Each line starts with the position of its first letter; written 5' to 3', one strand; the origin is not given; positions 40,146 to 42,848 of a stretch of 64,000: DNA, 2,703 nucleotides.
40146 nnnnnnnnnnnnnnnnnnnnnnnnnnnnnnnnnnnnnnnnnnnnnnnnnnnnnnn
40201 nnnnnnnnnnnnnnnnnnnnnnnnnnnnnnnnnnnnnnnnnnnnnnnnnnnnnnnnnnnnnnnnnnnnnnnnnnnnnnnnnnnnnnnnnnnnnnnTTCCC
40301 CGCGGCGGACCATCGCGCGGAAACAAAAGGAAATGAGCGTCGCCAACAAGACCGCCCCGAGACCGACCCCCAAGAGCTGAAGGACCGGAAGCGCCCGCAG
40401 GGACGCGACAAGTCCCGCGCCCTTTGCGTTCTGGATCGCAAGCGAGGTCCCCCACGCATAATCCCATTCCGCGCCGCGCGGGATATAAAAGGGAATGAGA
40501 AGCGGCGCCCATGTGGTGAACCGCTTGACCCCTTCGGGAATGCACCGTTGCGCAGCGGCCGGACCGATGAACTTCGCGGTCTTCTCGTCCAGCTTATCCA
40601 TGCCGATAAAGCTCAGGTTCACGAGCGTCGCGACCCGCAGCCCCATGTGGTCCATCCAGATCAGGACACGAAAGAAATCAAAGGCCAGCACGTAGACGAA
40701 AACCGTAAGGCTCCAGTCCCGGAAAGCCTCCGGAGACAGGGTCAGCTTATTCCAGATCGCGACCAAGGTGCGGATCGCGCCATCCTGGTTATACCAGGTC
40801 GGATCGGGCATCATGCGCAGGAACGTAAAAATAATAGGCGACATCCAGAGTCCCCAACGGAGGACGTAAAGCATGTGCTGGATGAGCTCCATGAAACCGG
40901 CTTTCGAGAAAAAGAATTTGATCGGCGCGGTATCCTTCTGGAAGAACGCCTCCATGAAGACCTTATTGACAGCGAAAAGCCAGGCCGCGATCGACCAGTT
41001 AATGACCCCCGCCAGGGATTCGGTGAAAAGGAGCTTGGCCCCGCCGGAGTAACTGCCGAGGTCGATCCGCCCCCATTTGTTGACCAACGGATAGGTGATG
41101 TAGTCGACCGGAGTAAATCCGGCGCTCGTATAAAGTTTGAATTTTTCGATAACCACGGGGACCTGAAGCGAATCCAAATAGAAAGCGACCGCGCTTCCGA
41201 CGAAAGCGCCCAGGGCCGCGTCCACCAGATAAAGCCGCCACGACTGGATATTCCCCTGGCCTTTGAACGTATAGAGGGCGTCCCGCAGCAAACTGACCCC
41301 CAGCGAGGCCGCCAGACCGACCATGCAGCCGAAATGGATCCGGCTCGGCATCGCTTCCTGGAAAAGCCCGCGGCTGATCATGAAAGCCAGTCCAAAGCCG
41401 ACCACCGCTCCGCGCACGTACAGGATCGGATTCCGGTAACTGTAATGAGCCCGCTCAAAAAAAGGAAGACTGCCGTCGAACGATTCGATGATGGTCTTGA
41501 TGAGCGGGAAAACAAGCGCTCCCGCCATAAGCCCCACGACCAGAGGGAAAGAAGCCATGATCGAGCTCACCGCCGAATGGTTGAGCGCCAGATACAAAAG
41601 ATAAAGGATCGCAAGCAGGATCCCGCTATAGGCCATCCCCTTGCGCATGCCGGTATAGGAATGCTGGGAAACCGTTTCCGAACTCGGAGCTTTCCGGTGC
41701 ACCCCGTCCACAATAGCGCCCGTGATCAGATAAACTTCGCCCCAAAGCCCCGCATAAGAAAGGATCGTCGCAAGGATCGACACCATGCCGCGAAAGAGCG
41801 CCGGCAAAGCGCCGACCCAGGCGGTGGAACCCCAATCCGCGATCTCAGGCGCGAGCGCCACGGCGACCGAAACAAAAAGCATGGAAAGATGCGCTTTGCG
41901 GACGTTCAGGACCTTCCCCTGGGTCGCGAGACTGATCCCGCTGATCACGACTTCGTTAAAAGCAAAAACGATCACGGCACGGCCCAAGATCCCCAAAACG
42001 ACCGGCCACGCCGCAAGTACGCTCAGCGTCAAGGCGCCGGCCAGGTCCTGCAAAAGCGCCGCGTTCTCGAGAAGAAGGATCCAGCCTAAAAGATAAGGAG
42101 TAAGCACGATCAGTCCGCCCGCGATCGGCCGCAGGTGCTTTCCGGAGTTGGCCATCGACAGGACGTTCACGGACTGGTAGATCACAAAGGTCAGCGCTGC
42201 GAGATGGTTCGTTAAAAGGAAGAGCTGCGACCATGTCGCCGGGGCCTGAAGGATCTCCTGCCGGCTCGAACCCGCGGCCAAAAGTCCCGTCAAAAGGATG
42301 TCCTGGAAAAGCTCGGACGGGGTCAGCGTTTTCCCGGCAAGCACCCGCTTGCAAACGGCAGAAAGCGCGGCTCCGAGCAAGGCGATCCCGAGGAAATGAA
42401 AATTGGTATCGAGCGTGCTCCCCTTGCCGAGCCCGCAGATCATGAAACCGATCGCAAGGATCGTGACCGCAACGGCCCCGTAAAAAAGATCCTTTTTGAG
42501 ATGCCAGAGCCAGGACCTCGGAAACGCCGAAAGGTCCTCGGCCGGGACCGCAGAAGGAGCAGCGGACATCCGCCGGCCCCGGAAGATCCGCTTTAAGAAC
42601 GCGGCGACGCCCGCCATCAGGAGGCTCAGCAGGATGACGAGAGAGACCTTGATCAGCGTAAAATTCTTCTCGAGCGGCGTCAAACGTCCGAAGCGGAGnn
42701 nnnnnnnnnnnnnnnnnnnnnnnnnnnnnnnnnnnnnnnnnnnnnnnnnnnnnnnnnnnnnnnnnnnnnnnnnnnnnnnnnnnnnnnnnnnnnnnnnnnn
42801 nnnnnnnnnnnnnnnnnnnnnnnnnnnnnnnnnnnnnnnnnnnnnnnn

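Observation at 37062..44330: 2,422-aa membrane protein coupling three exported tandem repeats, a roughly 20-helix membrane domain and a GH94-like phosphorylase domain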

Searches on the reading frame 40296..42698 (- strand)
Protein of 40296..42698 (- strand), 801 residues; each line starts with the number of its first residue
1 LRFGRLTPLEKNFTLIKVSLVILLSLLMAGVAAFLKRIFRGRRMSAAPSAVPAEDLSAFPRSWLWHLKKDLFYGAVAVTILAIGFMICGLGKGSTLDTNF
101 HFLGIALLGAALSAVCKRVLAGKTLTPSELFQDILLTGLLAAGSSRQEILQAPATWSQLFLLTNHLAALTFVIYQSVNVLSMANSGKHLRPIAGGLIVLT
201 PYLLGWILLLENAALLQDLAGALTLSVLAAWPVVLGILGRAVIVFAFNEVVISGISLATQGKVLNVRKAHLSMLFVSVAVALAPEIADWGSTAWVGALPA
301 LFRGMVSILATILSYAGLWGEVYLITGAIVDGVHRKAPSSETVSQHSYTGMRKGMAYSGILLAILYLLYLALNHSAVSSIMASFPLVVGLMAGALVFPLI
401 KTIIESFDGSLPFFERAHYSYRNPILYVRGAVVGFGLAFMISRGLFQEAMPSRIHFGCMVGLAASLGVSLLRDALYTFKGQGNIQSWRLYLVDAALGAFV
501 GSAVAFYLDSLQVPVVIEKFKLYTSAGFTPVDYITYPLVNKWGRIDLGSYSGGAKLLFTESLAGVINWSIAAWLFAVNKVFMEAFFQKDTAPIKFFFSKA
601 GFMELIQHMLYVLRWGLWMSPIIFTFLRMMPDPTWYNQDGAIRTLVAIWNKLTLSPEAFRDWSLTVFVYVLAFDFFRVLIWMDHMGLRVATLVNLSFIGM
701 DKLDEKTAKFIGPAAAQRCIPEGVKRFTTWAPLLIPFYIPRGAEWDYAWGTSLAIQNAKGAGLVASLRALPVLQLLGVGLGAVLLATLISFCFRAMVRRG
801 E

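Call 22: search_protein_families(library=pfam, proteins=[window:40296-42698:-], max_evalue=10)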
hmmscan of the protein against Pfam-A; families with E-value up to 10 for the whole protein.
window:40296-42698:- (801 aa): 0 families

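Call 23: predict_structure(alignment_id=A1)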
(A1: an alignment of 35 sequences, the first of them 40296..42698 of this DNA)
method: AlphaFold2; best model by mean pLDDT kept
length: 801 residues; sequences in the alignment: 35
mean_pLDDT: 79.6   pTM: 0.76
mean pLDDT of the five models: 79.6, 75.0, 74.1, 74.0, 73.5
residues with pLDDT >= 90: 239; 70-90: 389; 50-70: 107; < 50: 66
segments of 3 or more residues with pLDDT < 50: 1-5, 42-60, 539-542, 629-648, 726-739
pLDDT, mean of each block of 10 residues (from residue 1): 49 81 94 83 38 38 81 93 90 64 92 92 90 95 83 84 91 95 90 91 87 87 85 89 94 90 90 95 92 91 93 93 92 88 93 87 88 86 91 88 66 82 90 92 83 87 90 85 78 83 77 80 89 68 69 89 78 73 82 83 81 76 60 39 46 59 71 67 58 67 76 66 50 43 70 72 70 85 92 83 70
secondary structure, 60 per line:
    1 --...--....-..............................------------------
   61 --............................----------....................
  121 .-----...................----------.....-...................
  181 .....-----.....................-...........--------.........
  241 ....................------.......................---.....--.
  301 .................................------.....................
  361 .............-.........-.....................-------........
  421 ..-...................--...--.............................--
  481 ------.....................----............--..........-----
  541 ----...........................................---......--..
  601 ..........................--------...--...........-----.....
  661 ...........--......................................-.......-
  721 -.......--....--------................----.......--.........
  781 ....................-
elements in order (helices of 4 or more, strands of 3 or more residues): H8-11 H13-42 H63-90 H101-121 H127-143 H156-160 H164-185 H191-211 H213-223 H232-260 H267-289 H293-297 H300-333 H340-373 H375-383 H385-405 H413-422 H424-442 H450-478 H487-507 H512-523 E526-535 E545-552 H553-587 H591-596 H599-626 H640-650 H656-671 H674-711 H713-719 H722-728 H731-734 H743-758 H763-769 H772-800

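Call 38: search_protein_representatives(alignment_id=A2)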
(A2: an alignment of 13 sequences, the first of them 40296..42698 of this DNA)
Query: 13 sequences, 804 profile positions. Proteins with E-value up to 0.001 (for the whole library): 558; up to 1e-10: 459; up to 1e-30: 254. The best 150 are listed.
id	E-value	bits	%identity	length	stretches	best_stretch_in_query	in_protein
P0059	0.0e+00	1325.1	-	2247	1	1-803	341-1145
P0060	0.0e+00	1271.0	-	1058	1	70-804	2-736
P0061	0.0e+00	1216.7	-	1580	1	1-803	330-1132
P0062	0.0e+00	1045.4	-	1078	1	2-802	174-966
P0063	0.0e+00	1022.2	-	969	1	70-802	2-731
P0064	4.4e-299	1010.9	-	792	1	102-803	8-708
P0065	8.2e-297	1003.4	-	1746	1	2-803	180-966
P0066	4.5e-288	974.5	-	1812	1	60-802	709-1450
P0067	2.5e-279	945.5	-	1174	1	62-803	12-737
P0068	1.2e-274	930.0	-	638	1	213-803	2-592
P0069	1.7e-253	860.1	-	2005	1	64-802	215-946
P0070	5.5e-241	818.7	-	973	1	65-704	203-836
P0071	9.1e-240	814.7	-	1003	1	57-802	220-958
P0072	9.9e-231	784.8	-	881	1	237-803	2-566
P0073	3.2e-225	766.6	-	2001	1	61-788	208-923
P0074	8.9e-214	728.7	-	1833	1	79-784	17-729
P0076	7.3e-213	725.7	-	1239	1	58-794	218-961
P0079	1.2e-207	708.5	-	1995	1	66-802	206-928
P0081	1.0e-202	692.2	-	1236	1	74-776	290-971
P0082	1.5e-202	691.6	-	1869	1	103-760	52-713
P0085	4.8e-196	670.1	-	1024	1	83-768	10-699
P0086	3.8e-192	657.2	-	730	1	135-776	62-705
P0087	1.2e-191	655.5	-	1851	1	139-786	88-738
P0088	1.2e-189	649.0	-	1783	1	132-792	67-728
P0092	1.9e-179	615.2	-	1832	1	106-770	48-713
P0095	4.4e-177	607.4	-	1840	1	102-790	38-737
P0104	3.4e-165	568.1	-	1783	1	99-781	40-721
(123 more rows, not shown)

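Call 39: search_protein_families(library=pfam, proteins=[P0074, P0082, P0086, P0085, P0081, P0076, P0067], max_evalue=0.01)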
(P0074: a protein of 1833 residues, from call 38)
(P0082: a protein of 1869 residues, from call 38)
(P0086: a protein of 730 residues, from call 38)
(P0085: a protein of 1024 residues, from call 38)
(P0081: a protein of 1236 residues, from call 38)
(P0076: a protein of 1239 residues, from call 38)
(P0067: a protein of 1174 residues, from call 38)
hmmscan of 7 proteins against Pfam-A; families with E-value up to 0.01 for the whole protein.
P0074 (1833 aa): 2 families
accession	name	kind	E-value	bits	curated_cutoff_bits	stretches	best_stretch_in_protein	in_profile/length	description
PF06165.18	GH94_b-supersand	-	2.9e-79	266.5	23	2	1084-1326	1-251/251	Glycosyl hydrolase 94, supersandwich domain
PF17167.11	Glyco_hydro_94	-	4.5e-68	230.3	27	1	1357-1786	1-416/420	Glycosyl hydrolase 94 superfamily, catalytic domain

P0082 (1869 aa): 2 families
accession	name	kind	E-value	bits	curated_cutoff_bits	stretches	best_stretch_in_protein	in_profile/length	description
PF17167.11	Glyco_hydro_94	-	4.2e-73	246.9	27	1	1401-1829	1-415/420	Glycosyl hydrolase 94 superfamily, catalytic domain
PF06165.18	GH94_b-supersand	-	3.2e-62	210.7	23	2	1128-1370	1-251/251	Glycosyl hydrolase 94, supersandwich domain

P0086 (730 aa): 0 families

P0085 (1024 aa): 1 family
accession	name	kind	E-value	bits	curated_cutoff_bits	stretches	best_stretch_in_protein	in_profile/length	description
PF06165.18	GH94_b-supersand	-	2.7e-23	83.2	23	1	812-1014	61-249/251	Glycosyl hydrolase 94, supersandwich domain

P0081 (1236 aa): 0 families

P0076 (1239 aa): 1 family
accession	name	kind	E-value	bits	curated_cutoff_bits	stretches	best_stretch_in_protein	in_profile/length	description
PF06165.18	GH94_b-supersand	-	1.6e-07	31.5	23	1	1076-1213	107-251/251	Glycosyl hydrolase 94, supersandwich domain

P0067 (1174 aa): 1 family
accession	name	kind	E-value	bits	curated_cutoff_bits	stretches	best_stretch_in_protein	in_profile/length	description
PF06165.18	GH94_b-supersand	-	2.8e-46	158.5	23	2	773-990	35-251/251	Glycosyl hydrolase 94, supersandwich domain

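Call 41: list_cluster_members(proteins=[P0074, P0082, P0087, P0088, P0092, P0095, P0069, P0073, P0079, P0104])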
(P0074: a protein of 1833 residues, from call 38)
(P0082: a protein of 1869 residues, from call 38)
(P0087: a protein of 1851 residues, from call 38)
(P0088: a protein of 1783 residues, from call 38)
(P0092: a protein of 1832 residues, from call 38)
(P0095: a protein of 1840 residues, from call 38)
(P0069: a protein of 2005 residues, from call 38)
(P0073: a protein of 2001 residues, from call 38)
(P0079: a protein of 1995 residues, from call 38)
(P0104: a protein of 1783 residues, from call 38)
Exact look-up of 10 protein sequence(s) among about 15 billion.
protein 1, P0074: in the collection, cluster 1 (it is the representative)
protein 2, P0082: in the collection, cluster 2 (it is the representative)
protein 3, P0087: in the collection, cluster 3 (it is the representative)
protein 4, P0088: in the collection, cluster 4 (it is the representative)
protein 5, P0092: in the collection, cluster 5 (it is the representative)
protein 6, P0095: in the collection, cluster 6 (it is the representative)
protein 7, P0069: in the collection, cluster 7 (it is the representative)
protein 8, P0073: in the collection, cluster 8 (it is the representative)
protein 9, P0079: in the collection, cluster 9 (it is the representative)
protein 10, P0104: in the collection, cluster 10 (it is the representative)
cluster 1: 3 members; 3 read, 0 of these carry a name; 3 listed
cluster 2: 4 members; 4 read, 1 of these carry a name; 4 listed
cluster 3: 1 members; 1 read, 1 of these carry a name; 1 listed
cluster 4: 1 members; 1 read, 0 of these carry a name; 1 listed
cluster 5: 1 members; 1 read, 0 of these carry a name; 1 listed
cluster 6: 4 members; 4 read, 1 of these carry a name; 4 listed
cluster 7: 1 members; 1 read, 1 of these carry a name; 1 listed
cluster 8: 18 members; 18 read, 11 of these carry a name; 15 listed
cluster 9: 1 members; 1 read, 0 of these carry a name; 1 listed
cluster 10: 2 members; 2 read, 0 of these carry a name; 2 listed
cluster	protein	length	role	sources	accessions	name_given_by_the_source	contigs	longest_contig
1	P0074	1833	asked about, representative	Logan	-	-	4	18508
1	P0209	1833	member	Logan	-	-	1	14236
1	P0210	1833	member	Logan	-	-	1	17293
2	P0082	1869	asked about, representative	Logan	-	-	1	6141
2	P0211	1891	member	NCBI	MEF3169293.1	MAG: glycosyl transferase family 36 [Deltaproteobacteria bacterium]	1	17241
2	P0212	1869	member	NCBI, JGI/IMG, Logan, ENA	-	-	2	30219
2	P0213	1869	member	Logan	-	-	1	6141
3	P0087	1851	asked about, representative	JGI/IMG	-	cyclic beta-1,2-glucan synthetase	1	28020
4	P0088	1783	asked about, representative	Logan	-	-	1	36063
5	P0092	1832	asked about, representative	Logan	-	-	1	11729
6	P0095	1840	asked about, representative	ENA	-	-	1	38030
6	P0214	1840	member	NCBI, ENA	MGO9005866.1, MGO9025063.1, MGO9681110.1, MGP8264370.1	MAG: GH36-type glycosyl hydrolase domain-containing protein [Beijerinckiaceae bacterium]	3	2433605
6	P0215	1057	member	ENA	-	-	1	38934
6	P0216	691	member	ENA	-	-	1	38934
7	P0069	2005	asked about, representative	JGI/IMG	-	cyclic beta-1,2-glucan synthetase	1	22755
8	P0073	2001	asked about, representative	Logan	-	-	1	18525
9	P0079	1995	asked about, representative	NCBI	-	-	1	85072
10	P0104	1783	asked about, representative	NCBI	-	-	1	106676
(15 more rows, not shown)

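Call 43: find_related_loci(query=A2, collection=genome_contigs, flank=10000)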
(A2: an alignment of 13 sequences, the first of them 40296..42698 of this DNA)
Query A2 (801 aa) in genome_contigs; peptide patterns used: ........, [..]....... (x = any residue, [..] = any of these).
575 stretches matched a pattern; 559 encode a relative of the query (tblastn E <= 1e-3); the best 80 are kept; 80 distinct loci.
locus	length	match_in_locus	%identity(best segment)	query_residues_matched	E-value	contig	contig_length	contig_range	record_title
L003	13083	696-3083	61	1-799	0e+0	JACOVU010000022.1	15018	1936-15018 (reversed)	MAG: Candidatus Omnitrophota bacterium isolate NC_groundwater_108_Ag_S-0.2um_46_37 S_p2_S4_170907_scaffold_435763, whole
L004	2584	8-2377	61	1-801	0e+0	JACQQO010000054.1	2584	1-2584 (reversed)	MAG: Candidatus Omnitrophota bacterium isolate NC_groundwater_1335_Ag_S-0.2um_46_49 S_p2_S4_coassembly_k141_1362426, who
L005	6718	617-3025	59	1-791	0e+0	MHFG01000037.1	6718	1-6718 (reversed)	MAG: Omnitrophica bacterium RIFCSPHIGHO2_02_FULL_46_20 rifcsphigho2_02_scaffold_27951, whole genome shotgun sequence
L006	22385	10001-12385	62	1-792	0e+0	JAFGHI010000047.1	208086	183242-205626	MAG: Candidatus Omnitrophota bacterium isolate Zod_Metabat.1447 k87_11021542, whole genome shotgun sequence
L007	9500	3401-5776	62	1-791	0e+0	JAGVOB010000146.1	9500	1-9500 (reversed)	MAG: Candidatus Omnitrophota bacterium isolate DeMMO3_15 c_000000009950, whole genome shotgun sequence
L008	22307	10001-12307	62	1-775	0e+0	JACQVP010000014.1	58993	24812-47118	MAG: Candidatus Omnitrophota bacterium isolate NC_groundwater_1466_Ag_S-0.65um_60_22 S_p65_S5_coassembly_k141_671372, wh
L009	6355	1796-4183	61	1-801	0e+0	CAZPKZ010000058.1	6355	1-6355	MAG TPA_asm: uncultured bacterium isolate binchicken_co125_1162 genome assembly, contig: NODE_24372_length_6355_cov_4.57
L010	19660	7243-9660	58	1-801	0e+0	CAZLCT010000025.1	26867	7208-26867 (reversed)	MAG TPA_asm: uncultured bacterium isolate binchicken_co256_57 genome assembly, contig: NODE_3078_length_26867_cov_5.4710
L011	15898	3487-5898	58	1-799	0e+0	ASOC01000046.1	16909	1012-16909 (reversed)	Candidatus Omnitrophus fodinae SCGC AAA011-A17 A11A17DRAFT_contig_45_0.46_C, whole genome shotgun sequence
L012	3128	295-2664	61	17-799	0e+0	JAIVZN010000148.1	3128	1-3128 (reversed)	MAG: Deltaproteobacteria bacterium isolate SFP3_US_06_6 NODE_20866_length_3157_cov_2.719802, whole genome shotgun sequen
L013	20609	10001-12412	57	1-799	0e+0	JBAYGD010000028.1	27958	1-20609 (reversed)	MAG: Candidatus Omnitrophota bacterium isolate SO_2016_GW1_117 scaffold03020_OW334_2016, whole genome shotgun sequence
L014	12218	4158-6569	57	1-799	0e+0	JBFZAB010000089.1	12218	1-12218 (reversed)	MAG: Candidatus Omnitrophota bacterium isolate PPR_0456 k121_361689, whole genome shotgun sequence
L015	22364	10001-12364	57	1-801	0e+0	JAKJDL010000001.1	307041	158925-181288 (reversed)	MAG: Candidatus Omnitrophota bacterium isolate UR.bin134 NODE_1_length_307041_cov_4.371089, whole genome shotgun sequenc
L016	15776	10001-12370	59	1-792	0e+0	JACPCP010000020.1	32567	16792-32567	MAG: Candidatus Omnitrophota bacterium isolate NC_groundwater_286_Ag_S-0.65um_55_12 S6_GD2017_2_S65_scaffold_559, whole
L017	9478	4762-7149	58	1-799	0e+0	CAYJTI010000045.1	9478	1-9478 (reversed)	MAG TPA_asm: uncultured bacterium isolate ERP125453_co1_299 genome assembly, contig: NODE_8601_length_9478_cov_4.773851,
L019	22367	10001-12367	57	1-799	0e+0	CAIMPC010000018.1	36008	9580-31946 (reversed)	MAG: Candidatus Omnitrophica bacterium isolate AM5_bin-0158 genome assembly, contig: bin-0158:18/73, whole genome shotgu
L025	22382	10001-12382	57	1-790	0e+0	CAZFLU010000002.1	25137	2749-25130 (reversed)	MAG TPA_asm: uncultured Planctomycetia bacterium isolate SRP141376_co2_367 genome assembly, contig: NODE_4188_length_251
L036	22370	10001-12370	54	1-799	0e+0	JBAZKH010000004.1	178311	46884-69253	MAG: Candidatus Omnitrophota bacterium isolate SO_2017_LW4_139 scaffold_268_c1_LW137-91_2017, whole genome shotgun seque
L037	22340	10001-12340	56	1-790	0e+0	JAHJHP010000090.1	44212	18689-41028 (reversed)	MAG: Candidatus Omnitrophota bacterium isolate Modern_marine_planktonic.mb.39 Modern_marine_plan.mb.39_k141_819677, whol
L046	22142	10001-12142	58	66-776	0e+0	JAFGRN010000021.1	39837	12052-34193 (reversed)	MAG: Candidatus Omnitrophota bacterium isolate Zod_Metabat.83 k87_3227824, whole genome shotgun sequence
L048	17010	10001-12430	54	3-786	0e+0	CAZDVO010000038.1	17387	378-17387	MAG TPA_asm: uncultured bacterium isolate binchicken_co117_427 genome assembly, contig: NODE_6071_length_17387_cov_8.041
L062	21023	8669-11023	52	34-792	0e+0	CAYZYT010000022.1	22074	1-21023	MAG TPA_asm: uncultured bacterium isolate SRP272421_co2_334 genome assembly, contig: NODE_6385_length_22074_cov_11.79694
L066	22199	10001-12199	64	62-791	0e+0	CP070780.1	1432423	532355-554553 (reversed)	MAG: Candidatus Omnitrophota bacterium isolate bin17 chromosome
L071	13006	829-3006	52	67-787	0e+0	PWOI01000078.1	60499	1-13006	MAG: Elusimicrobia bacterium isolate CSSed10_371m CS-Sed10-C376, whole genome shotgun sequence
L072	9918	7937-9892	55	1-663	0e+0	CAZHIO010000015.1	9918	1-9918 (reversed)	MAG TPA_asm: uncultured Planctomycetia bacterium isolate SRP178699_co1_494 genome assembly, contig: NODE_9433_length_991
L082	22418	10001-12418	59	1-801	0e+0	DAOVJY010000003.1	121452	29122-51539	MAG TPA_asm: Candidatus Omnitrophota bacterium isolate CSMAG_1405 CSMAG_1405_k141_2942574_length_121452_cov_32.9572, who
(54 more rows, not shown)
